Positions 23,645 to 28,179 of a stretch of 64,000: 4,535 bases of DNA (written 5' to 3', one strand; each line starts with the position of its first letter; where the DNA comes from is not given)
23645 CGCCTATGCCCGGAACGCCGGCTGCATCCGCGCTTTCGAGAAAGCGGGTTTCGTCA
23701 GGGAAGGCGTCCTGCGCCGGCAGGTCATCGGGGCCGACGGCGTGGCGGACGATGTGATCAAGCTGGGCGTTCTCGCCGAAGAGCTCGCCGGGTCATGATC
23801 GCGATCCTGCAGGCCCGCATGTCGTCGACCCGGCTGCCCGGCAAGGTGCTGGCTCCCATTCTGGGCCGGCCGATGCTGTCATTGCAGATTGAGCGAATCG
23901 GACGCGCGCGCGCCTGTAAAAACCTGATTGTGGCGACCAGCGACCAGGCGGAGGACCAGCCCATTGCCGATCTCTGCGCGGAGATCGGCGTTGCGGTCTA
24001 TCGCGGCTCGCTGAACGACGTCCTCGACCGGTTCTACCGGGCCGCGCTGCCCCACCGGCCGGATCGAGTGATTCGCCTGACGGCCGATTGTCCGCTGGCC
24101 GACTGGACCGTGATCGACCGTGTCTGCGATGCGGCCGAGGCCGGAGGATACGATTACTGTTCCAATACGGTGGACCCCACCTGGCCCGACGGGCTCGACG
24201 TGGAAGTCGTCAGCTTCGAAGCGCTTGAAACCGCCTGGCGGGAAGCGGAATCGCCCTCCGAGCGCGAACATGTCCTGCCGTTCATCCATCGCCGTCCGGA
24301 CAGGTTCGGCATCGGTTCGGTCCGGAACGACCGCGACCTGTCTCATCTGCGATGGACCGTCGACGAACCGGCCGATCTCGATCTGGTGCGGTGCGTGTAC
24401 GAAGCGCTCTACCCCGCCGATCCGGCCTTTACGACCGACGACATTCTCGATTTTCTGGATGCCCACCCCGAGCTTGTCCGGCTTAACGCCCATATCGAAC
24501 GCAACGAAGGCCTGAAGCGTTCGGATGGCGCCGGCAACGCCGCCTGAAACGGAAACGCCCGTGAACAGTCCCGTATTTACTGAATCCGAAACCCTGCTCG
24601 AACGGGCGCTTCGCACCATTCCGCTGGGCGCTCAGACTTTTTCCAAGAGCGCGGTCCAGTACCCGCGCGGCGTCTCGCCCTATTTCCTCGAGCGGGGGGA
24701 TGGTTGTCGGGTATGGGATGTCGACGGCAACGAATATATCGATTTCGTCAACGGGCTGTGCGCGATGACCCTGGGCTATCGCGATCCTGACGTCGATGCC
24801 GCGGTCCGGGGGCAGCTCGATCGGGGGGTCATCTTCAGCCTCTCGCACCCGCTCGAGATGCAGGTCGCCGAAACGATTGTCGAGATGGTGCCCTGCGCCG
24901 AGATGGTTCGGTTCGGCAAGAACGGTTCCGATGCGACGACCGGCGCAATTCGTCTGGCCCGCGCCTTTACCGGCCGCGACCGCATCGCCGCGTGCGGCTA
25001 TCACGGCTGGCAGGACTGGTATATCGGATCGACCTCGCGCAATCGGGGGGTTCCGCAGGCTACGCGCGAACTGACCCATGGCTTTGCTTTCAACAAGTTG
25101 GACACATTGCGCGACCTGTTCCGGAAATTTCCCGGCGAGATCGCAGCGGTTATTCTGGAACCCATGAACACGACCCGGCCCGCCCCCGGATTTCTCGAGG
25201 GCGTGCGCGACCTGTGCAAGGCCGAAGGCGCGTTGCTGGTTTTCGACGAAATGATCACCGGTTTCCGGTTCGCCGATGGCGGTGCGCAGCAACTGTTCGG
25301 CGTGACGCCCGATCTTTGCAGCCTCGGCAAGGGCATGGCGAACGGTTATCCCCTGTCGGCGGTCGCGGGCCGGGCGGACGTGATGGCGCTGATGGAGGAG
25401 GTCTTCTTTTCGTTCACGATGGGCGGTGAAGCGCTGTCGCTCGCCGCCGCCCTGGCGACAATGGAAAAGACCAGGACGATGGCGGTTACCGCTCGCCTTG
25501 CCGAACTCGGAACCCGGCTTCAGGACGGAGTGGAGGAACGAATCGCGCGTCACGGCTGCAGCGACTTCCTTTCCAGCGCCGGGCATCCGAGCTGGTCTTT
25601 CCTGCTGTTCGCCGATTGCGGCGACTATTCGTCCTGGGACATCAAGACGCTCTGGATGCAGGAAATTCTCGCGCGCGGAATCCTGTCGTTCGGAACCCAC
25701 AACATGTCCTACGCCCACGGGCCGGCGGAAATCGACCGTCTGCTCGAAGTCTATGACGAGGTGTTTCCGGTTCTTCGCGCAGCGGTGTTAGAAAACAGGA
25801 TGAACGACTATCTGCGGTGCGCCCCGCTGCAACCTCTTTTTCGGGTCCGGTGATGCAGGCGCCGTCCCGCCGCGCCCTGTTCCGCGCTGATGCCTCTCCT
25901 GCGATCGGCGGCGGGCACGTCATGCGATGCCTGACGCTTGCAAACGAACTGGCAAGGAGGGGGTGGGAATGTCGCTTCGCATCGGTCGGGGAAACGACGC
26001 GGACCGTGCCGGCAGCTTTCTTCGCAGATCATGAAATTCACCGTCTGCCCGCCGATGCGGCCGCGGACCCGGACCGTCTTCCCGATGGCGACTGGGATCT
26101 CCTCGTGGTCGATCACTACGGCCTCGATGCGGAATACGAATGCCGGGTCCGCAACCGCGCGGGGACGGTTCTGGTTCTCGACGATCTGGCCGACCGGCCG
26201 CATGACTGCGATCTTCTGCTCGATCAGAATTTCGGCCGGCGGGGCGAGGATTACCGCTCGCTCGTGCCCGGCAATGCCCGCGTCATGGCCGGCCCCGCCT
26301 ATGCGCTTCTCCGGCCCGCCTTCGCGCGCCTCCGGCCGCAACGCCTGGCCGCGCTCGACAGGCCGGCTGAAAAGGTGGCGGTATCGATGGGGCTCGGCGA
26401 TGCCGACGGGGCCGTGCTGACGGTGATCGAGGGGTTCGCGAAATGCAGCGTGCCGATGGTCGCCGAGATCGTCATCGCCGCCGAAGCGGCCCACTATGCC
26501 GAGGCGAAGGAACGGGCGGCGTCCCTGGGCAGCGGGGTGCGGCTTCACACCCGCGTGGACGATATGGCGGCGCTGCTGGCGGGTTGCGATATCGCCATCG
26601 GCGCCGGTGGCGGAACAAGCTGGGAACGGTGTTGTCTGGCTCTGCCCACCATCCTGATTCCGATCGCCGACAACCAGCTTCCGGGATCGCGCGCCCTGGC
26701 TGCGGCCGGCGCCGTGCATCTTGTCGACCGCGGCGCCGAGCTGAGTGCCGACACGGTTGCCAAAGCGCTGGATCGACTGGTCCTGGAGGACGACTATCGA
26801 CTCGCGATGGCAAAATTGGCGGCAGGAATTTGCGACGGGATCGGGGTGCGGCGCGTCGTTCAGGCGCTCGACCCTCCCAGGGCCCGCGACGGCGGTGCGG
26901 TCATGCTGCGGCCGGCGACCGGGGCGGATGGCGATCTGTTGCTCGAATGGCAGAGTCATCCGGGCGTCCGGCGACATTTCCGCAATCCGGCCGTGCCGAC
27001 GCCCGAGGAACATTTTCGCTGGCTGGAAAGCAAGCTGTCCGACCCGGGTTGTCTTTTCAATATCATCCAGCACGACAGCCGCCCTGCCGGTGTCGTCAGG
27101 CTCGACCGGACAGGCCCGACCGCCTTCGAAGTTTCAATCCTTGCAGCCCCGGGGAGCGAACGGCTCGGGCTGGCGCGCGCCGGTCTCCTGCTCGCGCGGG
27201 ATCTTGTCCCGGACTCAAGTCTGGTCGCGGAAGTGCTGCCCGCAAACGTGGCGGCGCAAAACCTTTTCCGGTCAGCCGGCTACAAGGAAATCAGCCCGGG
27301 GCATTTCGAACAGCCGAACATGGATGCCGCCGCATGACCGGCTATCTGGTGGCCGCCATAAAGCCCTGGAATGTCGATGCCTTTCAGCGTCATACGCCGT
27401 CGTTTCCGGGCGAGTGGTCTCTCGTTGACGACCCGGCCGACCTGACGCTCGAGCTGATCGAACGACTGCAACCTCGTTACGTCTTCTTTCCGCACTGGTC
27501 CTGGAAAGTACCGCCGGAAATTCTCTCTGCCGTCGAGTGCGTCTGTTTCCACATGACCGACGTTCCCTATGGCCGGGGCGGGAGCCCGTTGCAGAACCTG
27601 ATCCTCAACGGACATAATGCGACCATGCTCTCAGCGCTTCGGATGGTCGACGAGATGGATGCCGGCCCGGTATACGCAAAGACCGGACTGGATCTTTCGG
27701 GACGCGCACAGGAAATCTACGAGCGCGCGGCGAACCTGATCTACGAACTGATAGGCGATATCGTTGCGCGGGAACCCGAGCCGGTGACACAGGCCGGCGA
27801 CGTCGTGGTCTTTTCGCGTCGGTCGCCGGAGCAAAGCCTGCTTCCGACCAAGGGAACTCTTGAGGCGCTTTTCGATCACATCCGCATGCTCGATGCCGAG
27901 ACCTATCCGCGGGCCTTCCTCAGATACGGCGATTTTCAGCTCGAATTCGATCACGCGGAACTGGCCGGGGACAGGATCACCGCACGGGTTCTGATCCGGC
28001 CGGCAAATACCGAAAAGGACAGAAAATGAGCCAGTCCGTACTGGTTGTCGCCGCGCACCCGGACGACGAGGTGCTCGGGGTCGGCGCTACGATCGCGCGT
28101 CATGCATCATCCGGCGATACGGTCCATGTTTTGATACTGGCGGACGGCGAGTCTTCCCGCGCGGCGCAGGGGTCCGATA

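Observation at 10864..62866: Four cobalamin-dependent radical SAM enzymes embedded in one nonulosonic-acid glycan island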

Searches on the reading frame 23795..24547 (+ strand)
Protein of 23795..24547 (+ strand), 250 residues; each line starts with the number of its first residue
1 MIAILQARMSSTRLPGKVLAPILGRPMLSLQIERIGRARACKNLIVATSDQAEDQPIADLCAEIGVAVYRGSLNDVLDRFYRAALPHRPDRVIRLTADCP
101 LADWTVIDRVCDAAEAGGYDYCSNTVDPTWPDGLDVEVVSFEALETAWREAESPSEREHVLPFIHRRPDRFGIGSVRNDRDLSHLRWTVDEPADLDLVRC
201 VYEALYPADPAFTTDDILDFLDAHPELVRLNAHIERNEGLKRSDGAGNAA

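Call 8: search_protein_families(library=pfam, proteins=[window:23795-24547:+], max_evalue=0.001)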
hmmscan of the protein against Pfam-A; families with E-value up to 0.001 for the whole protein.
window:23795-24547:+ (250 aa): 2 families
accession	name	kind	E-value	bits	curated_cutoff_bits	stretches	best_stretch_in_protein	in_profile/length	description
PF02348.25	CTP_transf_3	-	8.5e-31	107.9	22.6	1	2-172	1-170/217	Cytidylyltransferase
PF12804.13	NTP_transf_3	-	3e-06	27.9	27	1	16-123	15-120/160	MobA-like NTP transferase domain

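Call 22: search_protein_families(library=ncbifam, proteins=[window:23795-24547:+], max_evalue=0.001)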
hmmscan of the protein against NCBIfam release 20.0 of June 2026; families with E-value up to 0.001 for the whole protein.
window:23795-24547:+ (250 aa): 7 families
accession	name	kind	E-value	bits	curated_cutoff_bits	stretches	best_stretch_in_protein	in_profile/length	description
NF003952.0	PRK05450.1-5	subfamily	3.5e-15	55.8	193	1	2-116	4-118/250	3-deoxy-manno-octulosonate cytidylyltransferase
NF009905.0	PRK13368.1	subfamily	2.7e-14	53.1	255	1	2-117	4-117/243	3-deoxy-manno-octulosonate cytidylyltransferase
NF003950.0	PRK05450.1-3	subfamily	3.6e-10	39.6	234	1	2-115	4-118/248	3-deoxy-manno-octulosonate cytidylyltransferase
NF003948.0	PRK05450.1-1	equivalog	3e-09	36.5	281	1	2-123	7-129/248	3-deoxy-manno-octulosonate cytidylyltransferase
TIGR00466.1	kdsB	equivalog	2.8e-08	33.5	155.2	1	2-112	4-114/241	3-deoxy-manno-octulosonate cytidylyltransferase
TIGR03584.1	PseF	equivalog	1.2e-05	25.1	205.7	1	2-68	1-63/222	pseudaminic acid cytidylyltransferase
TIGR04321.1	spiroSPASM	subfamily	5.8e-05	21.9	250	1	24-229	21-227/510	spiro-SPASM protein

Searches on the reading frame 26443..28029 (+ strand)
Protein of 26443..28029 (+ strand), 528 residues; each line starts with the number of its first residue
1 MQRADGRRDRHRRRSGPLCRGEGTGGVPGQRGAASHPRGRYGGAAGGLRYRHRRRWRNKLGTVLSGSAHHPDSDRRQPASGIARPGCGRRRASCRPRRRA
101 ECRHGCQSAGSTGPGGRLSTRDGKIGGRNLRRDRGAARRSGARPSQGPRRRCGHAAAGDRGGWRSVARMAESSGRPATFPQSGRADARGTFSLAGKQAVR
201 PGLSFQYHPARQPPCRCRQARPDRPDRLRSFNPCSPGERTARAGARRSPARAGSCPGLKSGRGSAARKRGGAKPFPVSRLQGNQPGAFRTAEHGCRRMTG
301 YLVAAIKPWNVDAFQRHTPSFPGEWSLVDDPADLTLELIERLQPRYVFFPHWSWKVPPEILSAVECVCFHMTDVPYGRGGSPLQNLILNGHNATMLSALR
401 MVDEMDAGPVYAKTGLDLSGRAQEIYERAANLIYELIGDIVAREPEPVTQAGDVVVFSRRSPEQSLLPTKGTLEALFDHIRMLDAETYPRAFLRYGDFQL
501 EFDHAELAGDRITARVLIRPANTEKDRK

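Call 8: search_protein_families(library=pfam, proteins=[window:26443-28029:+], max_evalue=0.001)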
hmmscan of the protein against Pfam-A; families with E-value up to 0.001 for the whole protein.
window:26443-28029:+ (528 aa): 1 family
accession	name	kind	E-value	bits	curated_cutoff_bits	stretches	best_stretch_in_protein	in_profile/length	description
PF21553.2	Formyl_trans_C_2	-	7.7e-21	73.9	27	1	462-518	1-57/58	Methionyl-tRNA formyltransferase, C-terminal domain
